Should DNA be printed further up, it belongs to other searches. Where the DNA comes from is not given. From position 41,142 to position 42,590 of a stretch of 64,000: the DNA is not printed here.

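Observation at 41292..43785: COG1900/DUF39-like gene translationally coupled to aspartokinase: possible methanogen-type homocysteine route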

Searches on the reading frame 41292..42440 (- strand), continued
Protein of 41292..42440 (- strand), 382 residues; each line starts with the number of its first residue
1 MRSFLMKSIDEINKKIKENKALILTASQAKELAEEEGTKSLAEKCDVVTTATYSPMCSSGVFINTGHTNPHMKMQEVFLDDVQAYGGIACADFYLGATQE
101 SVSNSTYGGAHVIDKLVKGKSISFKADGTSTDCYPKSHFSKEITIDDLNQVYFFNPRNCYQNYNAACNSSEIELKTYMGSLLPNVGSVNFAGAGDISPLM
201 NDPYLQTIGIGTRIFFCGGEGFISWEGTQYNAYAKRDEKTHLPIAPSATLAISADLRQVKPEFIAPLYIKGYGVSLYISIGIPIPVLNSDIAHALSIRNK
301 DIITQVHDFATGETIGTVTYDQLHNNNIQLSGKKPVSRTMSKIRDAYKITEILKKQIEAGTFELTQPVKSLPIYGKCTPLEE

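Call 41: find_homologous_proteins(query=L006:11134-11847:+, max_evalue=0.00001)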
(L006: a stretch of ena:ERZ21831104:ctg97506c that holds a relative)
Query L006:11134-11847:+ (237 aa): 7560 proteins with E <= 0.00001 among 8000 candidates; the best 120 are listed.
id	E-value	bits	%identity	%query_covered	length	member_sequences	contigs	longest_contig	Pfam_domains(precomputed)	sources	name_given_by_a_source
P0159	1.2e-149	514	98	100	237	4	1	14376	PF27030.1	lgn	-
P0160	8.0e-110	384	74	100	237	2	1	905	PF27030.1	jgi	jgi:ApbE superfamily uncharacterized protein (UPF0280 family)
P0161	2.7e-107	376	74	100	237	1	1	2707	PF27030.1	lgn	-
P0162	9.8e-69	250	50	100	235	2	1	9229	PF27030.1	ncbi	-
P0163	9.5e-53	198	43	100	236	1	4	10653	PF27030.1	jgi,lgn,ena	-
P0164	6.7e-52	195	45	99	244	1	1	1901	PF27030.1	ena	-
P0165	1.0e-51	194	44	98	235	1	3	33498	PF27030.1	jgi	-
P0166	2.1e-49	187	42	98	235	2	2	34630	PF27030.1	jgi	-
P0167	9.5e-49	184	44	99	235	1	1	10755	PF27030.1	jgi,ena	-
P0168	1.8e-48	184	47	84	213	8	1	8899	PF27030.1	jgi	-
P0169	5.7e-45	172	43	99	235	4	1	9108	PF27030.1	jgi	jgi:ApbE superfamily uncharacterized protein (UPF0280 family)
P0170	6.2e-45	172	40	99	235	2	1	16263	PF27030.1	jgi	jgi:ApbE superfamily uncharacterized protein (UPF0280 family)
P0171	2.7e-44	170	49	80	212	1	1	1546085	PF27030.1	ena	-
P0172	1.2e-40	158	37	99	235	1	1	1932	PF27030.1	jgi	jgi:hypothetical protein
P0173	2.4e-39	154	39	99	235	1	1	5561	PF27030.1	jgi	jgi:ApbE superfamily uncharacterized protein (UPF0280 family)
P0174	5.2e-36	143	38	100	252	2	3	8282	PF27030.1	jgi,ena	-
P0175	5.9e-36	143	38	100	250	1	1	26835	PF27030.1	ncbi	ncbi:MAG: UPF0280 family protein [Pseudothermotoga sp.]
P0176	1.3e-33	135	37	100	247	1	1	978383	PF27030.1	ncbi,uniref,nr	ncbi:thiamine biosynthesis protein ApbE [Thermotoga sp. Ku-13t]|uniref:UPF0280 family protein n=1 Ta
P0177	3.3e-33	134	37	98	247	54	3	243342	PF27030.1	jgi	jgi:ApbE superfamily uncharacterized protein (UPF0280 family)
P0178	4.1e-33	133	36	96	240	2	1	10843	PF27030.1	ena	-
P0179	5.7e-33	133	35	100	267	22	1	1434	PF27030.1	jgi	-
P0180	6.4e-33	133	38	98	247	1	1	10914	PF27030.1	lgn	-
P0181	3.9e-32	130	39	100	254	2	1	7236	PF27030.1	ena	-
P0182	7.5e-31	126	35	96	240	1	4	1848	PF27030.1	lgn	-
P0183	8.8e-31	126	34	99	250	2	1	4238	PF27030.1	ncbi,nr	ncbi:MAG: UPF0280 family protein [Bacteroidales bacterium]|nr:UPF0280 family protein [Bacteroidales 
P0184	5.4e-30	123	37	99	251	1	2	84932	PF27030.1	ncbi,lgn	-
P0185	7.4e-30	123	34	98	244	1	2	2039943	PF27030.1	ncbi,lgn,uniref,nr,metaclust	ncbi:UPF0280 family protein [Pseudothermotoga thermarum]|uniref:ApbE family lipoprotein n=1 Tax=Pseu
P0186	9.5e-30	122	40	95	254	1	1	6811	PF27030.1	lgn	-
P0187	1.7e-29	122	36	96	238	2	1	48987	PF27030.1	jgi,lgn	jgi:uncharacterized protein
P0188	1.8e-29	121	36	99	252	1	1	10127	PF27030.1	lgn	-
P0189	2.2e-29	121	34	100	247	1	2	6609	PF27030.1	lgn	-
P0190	3.0e-29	121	37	95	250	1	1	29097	PF27030.1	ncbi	-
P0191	3.4e-29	121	34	97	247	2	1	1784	PF27030.1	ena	-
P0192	3.5e-29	121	33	100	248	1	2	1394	PF27030.1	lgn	-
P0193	4.6e-29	120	35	96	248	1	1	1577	PF27030.1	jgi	jgi:uncharacterized protein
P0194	4.7e-29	120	34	100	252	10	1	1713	PF27030.1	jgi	-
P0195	1.9e-28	118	33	99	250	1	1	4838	PF27030.1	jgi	jgi:ApbE superfamily uncharacterized protein (UPF0280 family)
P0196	2.3e-28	118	35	98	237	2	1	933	PF27030.1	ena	-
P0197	3.3e-28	117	34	97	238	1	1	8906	PF27030.1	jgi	jgi:uncharacterized protein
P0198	6.6e-28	116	35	92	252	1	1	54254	PF27030.1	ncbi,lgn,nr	ncbi:MAG: UPF0280 family protein [Syntrophomonas sp.]|nr:UPF0280 family protein [Syntrophomonas sp.]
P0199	7.6e-28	116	38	95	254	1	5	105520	PF27030.1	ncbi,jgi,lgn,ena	jgi:hypothetical protein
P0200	1.2e-27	116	37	97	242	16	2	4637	PF27030.1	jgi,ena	jgi:uncharacterized protein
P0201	1.2e-27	116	33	96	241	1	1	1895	PF27030.1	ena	-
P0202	1.4e-27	115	39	83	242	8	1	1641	PF27030.1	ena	-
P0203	1.6e-27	115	35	100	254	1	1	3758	PF27030.1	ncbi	-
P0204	2.5e-27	114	35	93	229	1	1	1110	PF27030.1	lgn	-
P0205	2.6e-27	114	36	99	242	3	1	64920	PF27030.1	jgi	-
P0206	4.0e-27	114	35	98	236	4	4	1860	PF27030.1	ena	-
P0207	4.8e-27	114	38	79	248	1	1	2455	PF27030.1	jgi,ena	-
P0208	1.1e-26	112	35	99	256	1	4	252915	PF27030.1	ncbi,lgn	-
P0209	1.2e-26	112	36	97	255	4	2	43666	PF27030.1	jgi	-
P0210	1.2e-26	112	36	95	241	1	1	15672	PF27030.1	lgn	-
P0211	1.5e-26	112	36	95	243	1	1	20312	PF27030.1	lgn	-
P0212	1.9e-26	112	35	97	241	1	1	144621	PF27030.1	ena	-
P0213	2.0e-26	111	37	100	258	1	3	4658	PF27030.1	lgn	-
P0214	2.1e-26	111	34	99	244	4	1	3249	PF27030.1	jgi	-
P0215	2.3e-26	111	35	97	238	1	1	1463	PF27030.1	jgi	-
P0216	2.4e-26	111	37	92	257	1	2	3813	PF27030.1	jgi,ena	jgi:ApbE superfamily uncharacterized protein (UPF0280 family)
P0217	2.5e-26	111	36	96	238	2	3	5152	PF27030.1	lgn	-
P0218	2.7e-26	111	36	97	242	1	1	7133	PF27030.1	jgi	-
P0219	3.0e-26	111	33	100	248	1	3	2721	PF27030.1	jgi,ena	-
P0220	3.1e-26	111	34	98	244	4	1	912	PF27030.1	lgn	-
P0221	3.4e-26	111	38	97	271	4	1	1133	PF27030.1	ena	-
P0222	5.3e-26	110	39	78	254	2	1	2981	PF27030.1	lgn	-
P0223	7.2e-26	110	34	100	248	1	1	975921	PF27030.1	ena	-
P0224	8.4e-26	109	34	99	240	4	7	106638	PF27030.1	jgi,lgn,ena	jgi:ApbE superfamily uncharacterized protein (UPF0280 family)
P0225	1.2e-25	109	40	90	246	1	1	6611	PF27030.1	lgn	-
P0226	1.2e-25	109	36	96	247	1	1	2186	PF27030.1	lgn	-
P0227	1.3e-25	109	38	86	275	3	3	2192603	PF27030.1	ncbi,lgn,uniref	ncbi:UPF0280 family protein [Fervidobacterium islandicum]|uniref:UPF0280 family protein n=1 Tax=Ferv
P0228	1.4e-25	109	37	96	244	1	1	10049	PF27030.1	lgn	-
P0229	1.5e-25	109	31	98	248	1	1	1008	PF27030.1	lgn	-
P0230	1.6e-25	109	37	91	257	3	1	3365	PF27030.1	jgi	jgi:hypothetical protein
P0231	1.7e-25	108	33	100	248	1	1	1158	PF27030.1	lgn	-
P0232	2.2e-25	108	37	98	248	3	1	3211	PF27030.1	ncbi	-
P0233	2.3e-25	108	33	98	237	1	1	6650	PF27030.1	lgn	-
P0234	2.6e-25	108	37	92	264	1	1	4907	PF27030.1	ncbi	-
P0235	2.6e-25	108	39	80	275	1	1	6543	PF27030.1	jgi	-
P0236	2.9e-25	108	38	75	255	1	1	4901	PF27030.1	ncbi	-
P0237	3.0e-25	108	34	96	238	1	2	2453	PF27030.1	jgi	jgi:uncharacterized protein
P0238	3.1e-25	108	35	93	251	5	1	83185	PF27030.1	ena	-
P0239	3.4e-25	107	33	98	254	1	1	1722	PF27030.1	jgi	jgi:hypothetical protein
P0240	3.5e-25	107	35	98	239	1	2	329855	PF27030.1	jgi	-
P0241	3.8e-25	107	35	96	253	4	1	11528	PF27030.1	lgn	-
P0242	4.5e-25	107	37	98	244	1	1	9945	PF27030.1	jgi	jgi:ApbE superfamily uncharacterized protein (UPF0280 family)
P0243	5.4e-25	107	35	99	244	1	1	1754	PF27030.1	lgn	-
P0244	5.7e-25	107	35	93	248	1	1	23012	PF27030.1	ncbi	ncbi:MAG: UPF0280 family protein [Bacillota bacterium]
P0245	6.0e-25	107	36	95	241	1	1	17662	PF27030.1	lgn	-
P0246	6.1e-25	107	38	75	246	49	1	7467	PF27030.1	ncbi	-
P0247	6.9e-25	106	35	96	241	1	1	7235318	PF27030.1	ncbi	-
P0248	7.2e-25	106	34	96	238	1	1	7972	PF27030.1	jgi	-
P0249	7.4e-25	106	33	98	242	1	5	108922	PF27030.1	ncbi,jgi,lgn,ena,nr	ncbi:MAG TPA: UPF0280 family protein [Anaerovoracaceae bacterium]|nr:UPF0280 family protein [Anaerov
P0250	8.1e-25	106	36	98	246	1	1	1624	PF27030.1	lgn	-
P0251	8.4e-25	106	33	100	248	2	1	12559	PF27030.1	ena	-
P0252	9.9e-25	106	39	80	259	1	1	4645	PF27030.1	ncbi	-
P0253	1.0e-24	106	36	91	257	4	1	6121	PF27030.1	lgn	-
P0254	1.0e-24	106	36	93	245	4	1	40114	PF27030.1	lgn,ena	-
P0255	1.0e-24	106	38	85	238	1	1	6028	PF27030.1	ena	-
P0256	1.1e-24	106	34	96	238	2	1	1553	PF27030.1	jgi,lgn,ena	-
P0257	1.1e-24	106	36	99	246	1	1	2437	PF27030.1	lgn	-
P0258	1.2e-24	106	34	94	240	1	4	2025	PF27030.1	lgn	-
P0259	1.4e-24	106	37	82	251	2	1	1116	PF27030.1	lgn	-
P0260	1.5e-24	105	36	85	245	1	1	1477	PF27030.1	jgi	jgi:ApbE superfamily uncharacterized protein (UPF0280 family)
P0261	1.5e-24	105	42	65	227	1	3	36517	PF02424.21,PF27030.1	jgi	-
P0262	1.6e-24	105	37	85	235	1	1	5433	PF27030.1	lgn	-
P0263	1.8e-24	105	36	88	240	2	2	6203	PF27030.1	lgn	-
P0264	1.9e-24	105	37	93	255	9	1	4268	PF27030.1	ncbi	-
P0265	2.0e-24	105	38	79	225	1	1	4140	PF27030.1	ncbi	-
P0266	2.0e-24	105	39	81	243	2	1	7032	PF27030.1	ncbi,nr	ncbi:MAG: UPF0280 family protein [Actinobacteria bacterium]|nr:UPF0280 family protein [Actinomycetot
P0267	2.0e-24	105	37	81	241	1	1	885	PF27030.1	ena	-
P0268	2.1e-24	105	38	75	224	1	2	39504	PF27030.1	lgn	-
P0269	2.4e-24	105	38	83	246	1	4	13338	PF27030.1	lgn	-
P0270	2.5e-24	105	36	90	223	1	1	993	PF27030.1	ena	-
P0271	2.6e-24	105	33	98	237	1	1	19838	PF27030.1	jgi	-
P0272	2.7e-24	105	36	97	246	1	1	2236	PF27030.1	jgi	-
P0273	2.7e-24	105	36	83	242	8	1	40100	PF27030.1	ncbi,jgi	-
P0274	2.7e-24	105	36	98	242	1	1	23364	PF27030.1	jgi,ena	-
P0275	2.8e-24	104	38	77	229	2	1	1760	PF27030.1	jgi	jgi:hypothetical protein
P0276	3.0e-24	104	36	89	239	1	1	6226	PF27030.1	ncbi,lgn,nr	ncbi:MAG: UPF0280 family protein [Candidatus Omnitrophica bacterium]|nr:UPF0280 family protein [Cand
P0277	3.2e-24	104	39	78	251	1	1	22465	PF27030.1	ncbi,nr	ncbi:MAG: UPF0280 family protein [Clostridia bacterium]|nr:UPF0280 family protein [Clostridia bacter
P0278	3.3e-24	104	33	98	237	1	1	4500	PF27030.1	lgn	-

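Call 42: find_encoding_contigs(protein=P0246, flank=10000, max_places=3)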
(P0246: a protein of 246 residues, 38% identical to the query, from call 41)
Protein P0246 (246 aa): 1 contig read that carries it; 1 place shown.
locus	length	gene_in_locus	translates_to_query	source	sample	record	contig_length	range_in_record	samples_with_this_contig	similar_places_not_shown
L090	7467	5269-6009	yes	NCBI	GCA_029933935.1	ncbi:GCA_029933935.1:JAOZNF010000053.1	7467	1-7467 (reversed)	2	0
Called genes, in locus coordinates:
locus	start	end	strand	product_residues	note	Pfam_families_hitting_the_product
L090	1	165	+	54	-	?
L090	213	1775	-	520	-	PF00270:DEAD, PF00271:Helicase_C, PF22590:Cas3-like_C_2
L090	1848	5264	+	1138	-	PF02811:PHP, PF07733:DNA_pol3_alpha, PF17657:DNA_pol3_finger, PF14579:HHH_6, PF01336:tRNA_anti-codon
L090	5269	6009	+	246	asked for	PF27030:AbpE_bact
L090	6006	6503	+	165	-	PF01230:HIT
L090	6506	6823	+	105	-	PF06305:LapA_dom (weak)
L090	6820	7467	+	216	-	?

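Call 43: find_encoding_contigs(protein=P0008, flank=10000, max_places=1)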
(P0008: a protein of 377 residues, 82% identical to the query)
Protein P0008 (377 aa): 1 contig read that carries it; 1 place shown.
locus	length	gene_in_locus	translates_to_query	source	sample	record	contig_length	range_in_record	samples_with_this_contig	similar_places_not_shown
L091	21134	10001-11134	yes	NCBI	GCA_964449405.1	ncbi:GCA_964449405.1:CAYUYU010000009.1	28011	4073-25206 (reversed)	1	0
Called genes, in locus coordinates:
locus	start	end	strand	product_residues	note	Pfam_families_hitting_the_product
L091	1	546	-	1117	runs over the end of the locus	?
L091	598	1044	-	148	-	PF02075:RuvC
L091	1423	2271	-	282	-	-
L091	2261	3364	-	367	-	PF02350:Epimerase_2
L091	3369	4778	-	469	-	PF00583:Acetyltransf_1 (weak), PF04417:DUF501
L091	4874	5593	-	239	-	PF00072:Response_reg, PF00486:Trans_reg_C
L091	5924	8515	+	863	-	PF00270:DEAD, PF04851:ResIII, PF07652:Flavi_DEAD, PF09848:SLFN-g3_helicase (weak), PF22527:DEXQc_Suv3, PF00271:Helicase_C (weak)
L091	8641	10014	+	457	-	PF00696:AA_kinase, PF13840:ACT_7 (weak), PF01842:ACT (faint), PF13840:ACT_7 (weak), PF22468:ACT_9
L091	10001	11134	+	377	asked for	PF01837:HcyBio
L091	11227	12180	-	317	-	PF02653:BPD_transp_2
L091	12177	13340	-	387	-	PF02653:BPD_transp_2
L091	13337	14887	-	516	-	PF00005:ABC_tran, PF13304:AAA_21 (faint), PF00005:ABC_tran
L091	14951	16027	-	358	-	PF02608:Bmp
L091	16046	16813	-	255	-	PF01048:PNP_UDP_1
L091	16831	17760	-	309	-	PF01156:IU_nuc_hydro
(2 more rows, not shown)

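Call 44: find_encoding_contigs(protein=P0012, flank=10000, max_places=1)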
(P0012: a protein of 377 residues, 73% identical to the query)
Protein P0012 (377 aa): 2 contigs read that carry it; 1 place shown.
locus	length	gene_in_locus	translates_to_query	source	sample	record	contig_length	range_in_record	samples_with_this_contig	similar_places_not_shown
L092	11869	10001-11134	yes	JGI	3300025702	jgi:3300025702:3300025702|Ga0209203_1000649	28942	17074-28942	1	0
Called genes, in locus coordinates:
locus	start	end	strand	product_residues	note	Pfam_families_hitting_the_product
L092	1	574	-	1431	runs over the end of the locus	PF01336:tRNA_anti-codon (weak), PF02811:PHP, PF00929:RNase_T, PF16473:Rv2179c-like, PF07733:DNA_pol3_alpha, PF17657:DNA_pol3_finger, PF14579:HHH_6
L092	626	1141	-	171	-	PF02075:RuvC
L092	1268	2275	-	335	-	PF01207:Dus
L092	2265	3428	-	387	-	PF02350:Epimerase_2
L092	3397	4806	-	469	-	PF00583:Acetyltransf_1 (weak), PF04417:DUF501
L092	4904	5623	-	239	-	PF00072:Response_reg, PF00486:Trans_reg_C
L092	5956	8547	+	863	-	PF00270:DEAD, PF04851:ResIII, PF07652:Flavi_DEAD (weak), PF22527:DEXQc_Suv3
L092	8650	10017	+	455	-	PF00696:AA_kinase, PF13840:ACT_7 (weak), PF01842:ACT (faint), PF13840:ACT_7, PF22468:ACT_9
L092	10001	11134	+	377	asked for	PF01837:HcyBio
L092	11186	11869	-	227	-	?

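Call 45: find_encoding_contigs(protein=P0013, flank=10000, max_places=1)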
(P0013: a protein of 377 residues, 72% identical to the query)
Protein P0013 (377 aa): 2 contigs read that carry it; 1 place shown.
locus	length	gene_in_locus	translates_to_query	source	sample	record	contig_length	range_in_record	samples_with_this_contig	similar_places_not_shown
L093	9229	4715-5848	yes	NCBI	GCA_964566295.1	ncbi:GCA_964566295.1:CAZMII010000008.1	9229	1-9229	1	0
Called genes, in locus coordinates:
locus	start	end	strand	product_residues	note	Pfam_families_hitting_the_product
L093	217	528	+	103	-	-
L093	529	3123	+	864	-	PF00270:DEAD, PF04851:ResIII, PF07652:Flavi_DEAD (weak), PF22527:DEXQc_Suv3, PF00271:Helicase_C (weak)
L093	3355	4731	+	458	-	PF00696:AA_kinase, PF13840:ACT_7 (weak), PF22468:ACT_9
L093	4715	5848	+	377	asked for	PF01837:HcyBio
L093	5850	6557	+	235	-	PF27030:AbpE_bact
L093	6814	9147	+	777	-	PF20155:TMP_3 (faint), PF00672:HAMP, PF00015:MCPsignal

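Call 54: find_homologous_proteins(query=L093:5850-6557:+, max_evalue=1e-10)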
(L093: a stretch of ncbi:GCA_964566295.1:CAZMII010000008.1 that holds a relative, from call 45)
Query L093:5850-6557:+ (235 aa): 18 proteins with E <= 1e-10 among 219 candidates.
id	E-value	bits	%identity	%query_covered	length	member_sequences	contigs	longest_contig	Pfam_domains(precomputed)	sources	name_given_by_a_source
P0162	1.2e-154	531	100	100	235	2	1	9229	PF27030.1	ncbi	-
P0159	5.0e-69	251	49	100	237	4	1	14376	PF27030.1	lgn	-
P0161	1.8e-66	242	49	100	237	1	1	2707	PF27030.1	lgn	-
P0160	3.6e-65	238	47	100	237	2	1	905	PF27030.1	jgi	jgi:ApbE superfamily uncharacterized protein (UPF0280 family)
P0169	3.0e-46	176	39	99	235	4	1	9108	PF27030.1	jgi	jgi:ApbE superfamily uncharacterized protein (UPF0280 family)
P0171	1.3e-41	161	44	85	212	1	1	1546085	PF27030.1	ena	-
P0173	1.2e-40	158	38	99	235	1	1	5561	PF27030.1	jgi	jgi:ApbE superfamily uncharacterized protein (UPF0280 family)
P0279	8.9e-27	113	33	98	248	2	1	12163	PF27030.1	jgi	jgi:uncharacterized protein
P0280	3.9e-23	101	32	98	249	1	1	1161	PF27030.1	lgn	-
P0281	1.2e-21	96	33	97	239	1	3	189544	PF27030.1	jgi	jgi:ApbE superfamily uncharacterized protein (UPF0280 family)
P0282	2.7e-21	95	32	100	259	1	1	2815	PF27030.1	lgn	-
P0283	1.4e-20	92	32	91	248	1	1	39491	PF27030.1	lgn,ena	-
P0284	1.4e-20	92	32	98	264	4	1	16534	PF27030.1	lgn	-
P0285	1.7e-20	92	31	100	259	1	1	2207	PF27030.1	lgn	-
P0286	1.9e-20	92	31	100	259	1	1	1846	PF27030.1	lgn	-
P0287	9.2e-20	90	31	100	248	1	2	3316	PF27030.1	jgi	jgi:uncharacterized protein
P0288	1.5e-18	86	30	98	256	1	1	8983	PF27030.1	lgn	-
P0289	2.3e-18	85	34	89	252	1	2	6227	PF27030.1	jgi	jgi:ApbE superfamily uncharacterized protein (UPF0280 family)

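Call 55: find_encoding_contigs(protein=P0166, flank=6000, max_places=2)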
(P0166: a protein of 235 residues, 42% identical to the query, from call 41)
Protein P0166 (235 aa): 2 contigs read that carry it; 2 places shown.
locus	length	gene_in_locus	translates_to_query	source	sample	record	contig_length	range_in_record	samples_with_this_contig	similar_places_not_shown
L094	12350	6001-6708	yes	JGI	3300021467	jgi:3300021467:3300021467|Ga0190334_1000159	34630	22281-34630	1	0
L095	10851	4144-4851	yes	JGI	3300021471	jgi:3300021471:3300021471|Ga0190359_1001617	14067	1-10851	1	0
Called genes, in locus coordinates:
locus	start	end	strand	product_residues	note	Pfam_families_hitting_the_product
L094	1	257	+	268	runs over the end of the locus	PF13512:TPR_18 (faint), PF13525:YfiO, PF00515:TPR_1 (faint), PF13174:TPR_6 (faint), PF07719:TPR_2 (faint), PF13428:TPR_14 (faint)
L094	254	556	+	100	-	PF01883:FeS_assembly_P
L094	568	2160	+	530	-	PF01541:GIY-YIG, PF27096:UvrC_M, PF02151:UVR, PF22920:UvrC_RNaseH, PF08459:UvrC_RNaseH_dom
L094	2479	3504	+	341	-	PF01118:Semialdhyde_dh, PF02774:Semialdhyde_dhC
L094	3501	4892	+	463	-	PF00696:AA_kinase, PF13840:ACT_7 (weak), PF22468:ACT_9 (weak), PF13840:ACT_7, PF01842:ACT (weak), PF22468:ACT_9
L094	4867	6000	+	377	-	PF01837:HcyBio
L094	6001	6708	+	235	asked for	PF27030:AbpE_bact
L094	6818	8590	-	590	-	PF03600:CitMHS, PF02080:TrkA_C, PF03600:CitMHS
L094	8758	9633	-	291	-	PF01040:UbiA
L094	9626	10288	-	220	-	PF01209:Ubie_methyltran, PF13489:Methyltransf_23, PF13847:Methyltransf_31, PF08241:Methyltransf_11, PF08242:Methyltransf_12, PF13649:Methyltransf_25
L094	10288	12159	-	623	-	PF00128:Alpha-amylase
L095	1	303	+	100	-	?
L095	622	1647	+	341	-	PF01118:Semialdhyde_dh, PF02774:Semialdhyde_dhC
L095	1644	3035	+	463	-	PF00696:AA_kinase, PF13840:ACT_7 (weak), PF22468:ACT_9 (weak), PF13840:ACT_7, PF01842:ACT (weak), PF22468:ACT_9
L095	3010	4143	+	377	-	PF01837:HcyBio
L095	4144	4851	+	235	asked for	PF27030:AbpE_bact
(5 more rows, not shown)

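Call 56: find_encoding_contigs(protein=P0163, flank=6000, max_places=2)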
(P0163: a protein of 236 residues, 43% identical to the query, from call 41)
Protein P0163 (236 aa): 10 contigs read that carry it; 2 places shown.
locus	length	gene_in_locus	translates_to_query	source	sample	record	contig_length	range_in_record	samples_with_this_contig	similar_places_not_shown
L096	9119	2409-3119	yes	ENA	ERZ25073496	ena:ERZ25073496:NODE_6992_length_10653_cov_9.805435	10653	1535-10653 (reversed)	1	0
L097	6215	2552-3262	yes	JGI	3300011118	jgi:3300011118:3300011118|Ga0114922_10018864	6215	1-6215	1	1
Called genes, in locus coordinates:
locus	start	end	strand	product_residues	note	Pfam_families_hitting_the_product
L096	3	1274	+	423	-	?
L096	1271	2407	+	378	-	PF01837:HcyBio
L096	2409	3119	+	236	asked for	PF27030:AbpE_bact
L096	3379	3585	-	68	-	-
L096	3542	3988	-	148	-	-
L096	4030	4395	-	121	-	PF07883:Cupin_2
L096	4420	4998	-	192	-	PF12822:ECF_trnsprt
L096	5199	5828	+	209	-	PF01475:FUR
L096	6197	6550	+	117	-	PF18962:Por_Secre_tail (weak)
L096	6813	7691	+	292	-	PF01978:TrmB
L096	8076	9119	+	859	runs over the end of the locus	?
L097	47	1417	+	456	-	PF00696:AA_kinase, PF13840:ACT_7 (weak), PF01842:ACT (faint), PF22468:ACT_9 (weak), PF13840:ACT_7 (weak), PF22468:ACT_9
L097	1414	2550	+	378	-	PF01837:HcyBio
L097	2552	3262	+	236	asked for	PF27030:AbpE_bact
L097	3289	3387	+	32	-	-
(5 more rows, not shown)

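Call 72: predict_structure(alignment_id=A4)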
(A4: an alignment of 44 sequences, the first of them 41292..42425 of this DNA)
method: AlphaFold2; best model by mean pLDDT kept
length: 377 residues; sequences in the alignment: 44
mean_pLDDT: 94.3   pTM: 0.91
mean pLDDT of the five models: 94.3, 94.0, 93.7, 93.7, 93.3
residues with pLDDT >= 90: 329; 70-90: 43; 50-70: 5; < 50: 0
segments of 3 or more residues with pLDDT < 50: none
pLDDT, mean of each block of 10 residues (from residue 1): 95 98 98 97 97 88 95 98 93 96 98 98 96 98 95 87 97 95 95 94 95 95 83 94 92 97 94 97 97 97 96 97 93 96 98 97 82 71
secondary structure, 60 per line:
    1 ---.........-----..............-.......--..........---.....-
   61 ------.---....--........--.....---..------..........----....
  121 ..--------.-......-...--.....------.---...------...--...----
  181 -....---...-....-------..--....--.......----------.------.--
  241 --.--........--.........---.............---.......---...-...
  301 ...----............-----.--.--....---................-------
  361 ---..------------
elements in order: H4-12 E18-20 H21-31 H33-39 E42-51 E55-59 E71-74 E77-84 E87-91 H104-112 E117-122 E133-138 E145-149 E160-162 E169-171 E174-176 E182-185 H193-196 E208-211 E214-220 E246-250 E259-264 E268-280 H284-290 E298-303 E308-314 H315-319 E331-334 H338-353
